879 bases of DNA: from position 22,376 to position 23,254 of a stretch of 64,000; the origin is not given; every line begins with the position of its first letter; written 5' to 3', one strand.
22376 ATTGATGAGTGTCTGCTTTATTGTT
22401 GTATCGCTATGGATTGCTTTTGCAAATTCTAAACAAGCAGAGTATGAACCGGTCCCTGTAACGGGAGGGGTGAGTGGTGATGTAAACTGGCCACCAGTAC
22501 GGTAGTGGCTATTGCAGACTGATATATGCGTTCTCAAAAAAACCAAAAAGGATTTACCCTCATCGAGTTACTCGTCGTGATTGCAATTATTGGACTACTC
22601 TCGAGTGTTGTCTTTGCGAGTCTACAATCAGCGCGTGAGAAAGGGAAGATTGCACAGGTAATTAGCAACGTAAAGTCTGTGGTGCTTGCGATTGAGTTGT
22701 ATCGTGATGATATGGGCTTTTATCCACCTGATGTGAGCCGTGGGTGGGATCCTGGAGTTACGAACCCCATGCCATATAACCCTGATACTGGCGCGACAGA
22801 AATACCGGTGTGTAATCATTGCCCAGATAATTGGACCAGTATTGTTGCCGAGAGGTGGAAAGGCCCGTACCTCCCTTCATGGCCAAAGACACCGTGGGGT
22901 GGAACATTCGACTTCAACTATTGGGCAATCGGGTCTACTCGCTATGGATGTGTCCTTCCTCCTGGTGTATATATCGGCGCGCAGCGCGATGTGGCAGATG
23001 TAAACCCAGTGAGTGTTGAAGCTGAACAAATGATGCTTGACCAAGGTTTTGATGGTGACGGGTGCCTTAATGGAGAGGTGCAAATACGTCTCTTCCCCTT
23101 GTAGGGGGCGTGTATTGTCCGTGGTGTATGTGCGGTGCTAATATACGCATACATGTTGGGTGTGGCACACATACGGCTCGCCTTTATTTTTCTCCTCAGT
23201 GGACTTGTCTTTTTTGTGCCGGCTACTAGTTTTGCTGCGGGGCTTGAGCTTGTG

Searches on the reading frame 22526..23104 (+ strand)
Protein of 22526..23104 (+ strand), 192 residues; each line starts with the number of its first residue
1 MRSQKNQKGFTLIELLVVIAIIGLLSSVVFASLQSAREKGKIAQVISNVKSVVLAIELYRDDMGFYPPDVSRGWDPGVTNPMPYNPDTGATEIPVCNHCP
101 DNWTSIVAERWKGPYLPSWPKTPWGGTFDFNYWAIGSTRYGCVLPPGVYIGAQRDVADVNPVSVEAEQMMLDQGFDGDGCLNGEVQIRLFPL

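Call 6: search_protein_families(library=ncbifam, proteins=[window:22526-23104:+], max_evalue=0.01)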
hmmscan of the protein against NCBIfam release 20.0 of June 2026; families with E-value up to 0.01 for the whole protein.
window:22526-23104:+ (192 aa): 12 families
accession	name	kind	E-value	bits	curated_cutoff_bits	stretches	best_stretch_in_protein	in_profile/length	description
TIGR01710.1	typeII_sec_gspG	equivalog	4.9e-16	59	88.85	1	8-82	1-74/134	type II secretion system major pseudopilin GspG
TIGR01708.2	typeII_sec_gspH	equivalog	5.9e-10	39.4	80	1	7-44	1-38/169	type II secretion system minor pseudopilin GspH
TIGR02532.1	IV_pilin_GFxxxE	domain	6.3e-09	35.3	16.3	1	7-29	1-23/24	prepilin-type N-terminal cleavage/methylation domain-containing protein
NF007862.0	PRK10574.1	equivalog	1.6e-08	34.8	138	1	5-59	2-56/145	prepilin peptidase-dependent pilin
NF007800.0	PRK10506.1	equivalog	8.7e-07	28.9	158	1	3-53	4-54/163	prepilin peptidase-dependent protein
NF041775.1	typeIV_PilA_Myxo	equivalog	9.8e-06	25.7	400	1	5-55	8-58/214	type IV pilin protein PilA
NF041013.1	T4P_ComGE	equivalog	1.6e-05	24.9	49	1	5-43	1-39/83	competence type IV pilus minor pilin ComGE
NF040999.1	pilin_ComGC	equivalog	0.00011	22.4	75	1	7-60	1-54/84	competence type IV pilus major pilin ComGC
TIGR01711.1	gspJ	equivalog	0.00036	20.4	64.85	1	8-55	1-49/192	type II secretion system minor pseudopilin GspJ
TIGR02596.1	TIGR02596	subfamily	0.00066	19.8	70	1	10-36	1-27/196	Verru_Chthon cassette protein D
NF040982.1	ComGD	equivalog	0.00084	19.8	70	1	7-53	1-47/139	competence type IV pilus minor pilin ComGD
NF041002.1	pilin_ComGF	equivalog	0.0011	19.2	80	1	7-41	1-35/139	competence type IV pilus minor pilin ComGF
